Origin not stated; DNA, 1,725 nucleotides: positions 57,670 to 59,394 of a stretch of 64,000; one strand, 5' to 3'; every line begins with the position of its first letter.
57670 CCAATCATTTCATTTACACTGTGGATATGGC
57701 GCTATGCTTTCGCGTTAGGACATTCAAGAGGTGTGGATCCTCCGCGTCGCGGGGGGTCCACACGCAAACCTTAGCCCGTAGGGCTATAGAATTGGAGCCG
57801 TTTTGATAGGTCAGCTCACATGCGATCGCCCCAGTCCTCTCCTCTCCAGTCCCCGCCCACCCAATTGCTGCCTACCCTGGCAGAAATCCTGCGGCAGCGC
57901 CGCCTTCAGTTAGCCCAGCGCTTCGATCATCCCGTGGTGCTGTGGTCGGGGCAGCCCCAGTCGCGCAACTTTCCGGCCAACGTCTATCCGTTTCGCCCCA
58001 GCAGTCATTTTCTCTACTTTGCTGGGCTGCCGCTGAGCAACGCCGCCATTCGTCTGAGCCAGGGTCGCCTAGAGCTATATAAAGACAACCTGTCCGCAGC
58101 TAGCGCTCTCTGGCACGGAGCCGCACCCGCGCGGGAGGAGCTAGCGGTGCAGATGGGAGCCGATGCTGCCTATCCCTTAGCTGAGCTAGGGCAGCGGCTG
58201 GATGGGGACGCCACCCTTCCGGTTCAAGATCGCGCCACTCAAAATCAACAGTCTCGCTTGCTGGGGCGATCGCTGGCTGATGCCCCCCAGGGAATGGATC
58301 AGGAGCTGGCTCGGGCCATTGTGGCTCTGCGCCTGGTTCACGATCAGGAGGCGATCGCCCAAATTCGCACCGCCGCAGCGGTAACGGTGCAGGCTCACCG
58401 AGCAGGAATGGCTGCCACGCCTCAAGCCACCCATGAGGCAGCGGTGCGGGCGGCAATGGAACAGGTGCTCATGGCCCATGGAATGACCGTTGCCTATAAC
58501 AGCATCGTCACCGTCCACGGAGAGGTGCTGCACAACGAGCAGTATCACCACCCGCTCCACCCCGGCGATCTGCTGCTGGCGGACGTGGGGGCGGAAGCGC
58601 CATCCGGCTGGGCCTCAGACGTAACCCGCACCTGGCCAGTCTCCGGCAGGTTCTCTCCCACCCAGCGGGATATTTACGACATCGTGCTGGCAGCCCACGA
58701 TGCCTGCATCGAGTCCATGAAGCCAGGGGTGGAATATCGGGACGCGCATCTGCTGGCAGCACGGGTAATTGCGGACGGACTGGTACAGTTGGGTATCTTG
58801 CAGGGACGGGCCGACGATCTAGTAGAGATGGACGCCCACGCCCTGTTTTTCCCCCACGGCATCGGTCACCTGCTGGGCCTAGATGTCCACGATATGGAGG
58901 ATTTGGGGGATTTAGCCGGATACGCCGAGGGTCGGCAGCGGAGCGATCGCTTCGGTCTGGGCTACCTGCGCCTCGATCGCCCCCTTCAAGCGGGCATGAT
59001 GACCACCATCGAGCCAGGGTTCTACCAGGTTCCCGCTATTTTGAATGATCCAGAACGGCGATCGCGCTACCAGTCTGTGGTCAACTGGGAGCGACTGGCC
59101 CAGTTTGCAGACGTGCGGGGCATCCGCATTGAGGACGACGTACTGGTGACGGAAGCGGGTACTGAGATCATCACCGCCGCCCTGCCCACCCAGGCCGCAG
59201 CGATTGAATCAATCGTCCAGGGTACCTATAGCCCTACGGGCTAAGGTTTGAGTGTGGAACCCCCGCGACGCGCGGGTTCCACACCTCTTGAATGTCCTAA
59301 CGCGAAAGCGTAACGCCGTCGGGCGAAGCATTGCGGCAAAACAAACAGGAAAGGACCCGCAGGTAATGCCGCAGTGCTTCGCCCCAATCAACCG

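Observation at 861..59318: R1: ~93-bp multi-hairpin dispersed repeat with 10 copies in 64 kb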

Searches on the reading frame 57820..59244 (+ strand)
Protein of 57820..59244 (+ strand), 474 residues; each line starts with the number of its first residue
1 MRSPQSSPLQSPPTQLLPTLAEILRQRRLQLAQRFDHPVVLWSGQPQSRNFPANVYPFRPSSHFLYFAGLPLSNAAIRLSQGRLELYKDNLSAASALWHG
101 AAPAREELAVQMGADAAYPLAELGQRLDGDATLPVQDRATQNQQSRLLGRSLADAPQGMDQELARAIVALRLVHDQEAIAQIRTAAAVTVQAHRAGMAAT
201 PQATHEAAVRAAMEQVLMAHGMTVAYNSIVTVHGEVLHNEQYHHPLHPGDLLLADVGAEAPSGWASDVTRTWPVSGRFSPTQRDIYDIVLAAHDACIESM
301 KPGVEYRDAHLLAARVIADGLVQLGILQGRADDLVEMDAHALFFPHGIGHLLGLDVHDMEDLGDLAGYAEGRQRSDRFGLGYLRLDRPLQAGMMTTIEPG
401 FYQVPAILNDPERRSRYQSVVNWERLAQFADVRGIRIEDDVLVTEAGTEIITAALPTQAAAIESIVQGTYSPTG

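Call 18: find_encoding_contigs(protein=window:57820-59244:+, flank=3000, max_places=6)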
Protein window:57820-59244:+ (474 aa): 4 contigs read that carry it; 2 places shown.
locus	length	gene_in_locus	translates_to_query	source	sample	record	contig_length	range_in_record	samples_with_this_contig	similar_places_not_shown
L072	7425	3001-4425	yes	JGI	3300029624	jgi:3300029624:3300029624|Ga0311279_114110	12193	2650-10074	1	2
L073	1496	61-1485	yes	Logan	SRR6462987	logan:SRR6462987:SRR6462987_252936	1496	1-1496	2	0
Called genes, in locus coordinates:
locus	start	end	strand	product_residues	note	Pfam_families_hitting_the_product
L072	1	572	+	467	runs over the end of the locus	PF00004:AAA, PF21228:RuBisCO_activase_AAA_helical, PF00101:RuBisCO_small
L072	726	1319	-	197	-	-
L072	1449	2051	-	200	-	PF02283:CobU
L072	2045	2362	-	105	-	-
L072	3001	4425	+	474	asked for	PF05195:AMP_N, PF00557:Peptidase_M24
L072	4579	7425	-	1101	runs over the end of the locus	PF12419:DUF3670, PF00176:SNF2-rel_dom, PF00271:Helicase_C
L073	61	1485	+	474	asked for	PF05195:AMP_N, PF00557:Peptidase_M24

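Call 19: list_cluster_members(proteins=[window:57820-59244:+, window:53988-55391:+, window:23911-26118:+])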
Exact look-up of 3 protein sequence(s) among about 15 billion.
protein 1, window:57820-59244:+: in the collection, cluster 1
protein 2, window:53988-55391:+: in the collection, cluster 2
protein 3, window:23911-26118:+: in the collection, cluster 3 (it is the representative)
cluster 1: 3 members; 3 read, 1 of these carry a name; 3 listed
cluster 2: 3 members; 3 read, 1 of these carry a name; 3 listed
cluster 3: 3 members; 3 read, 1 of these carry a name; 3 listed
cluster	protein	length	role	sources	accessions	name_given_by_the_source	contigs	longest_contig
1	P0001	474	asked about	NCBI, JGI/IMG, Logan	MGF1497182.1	MAG: aminopeptidase P family protein [Elainellaceae cyanobacterium]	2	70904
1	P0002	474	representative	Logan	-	-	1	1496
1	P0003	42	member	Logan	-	-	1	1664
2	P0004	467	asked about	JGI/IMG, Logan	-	-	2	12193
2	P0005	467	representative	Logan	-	-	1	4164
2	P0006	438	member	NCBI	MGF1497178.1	MAG: ribulose bisphosphate carboxylase small subunit [Elainellaceae cyanobacterium]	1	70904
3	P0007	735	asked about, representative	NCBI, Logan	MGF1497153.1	MAG: recombinase family protein [Elainellaceae cyanobacterium]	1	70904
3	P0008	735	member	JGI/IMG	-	-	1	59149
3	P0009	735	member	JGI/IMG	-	-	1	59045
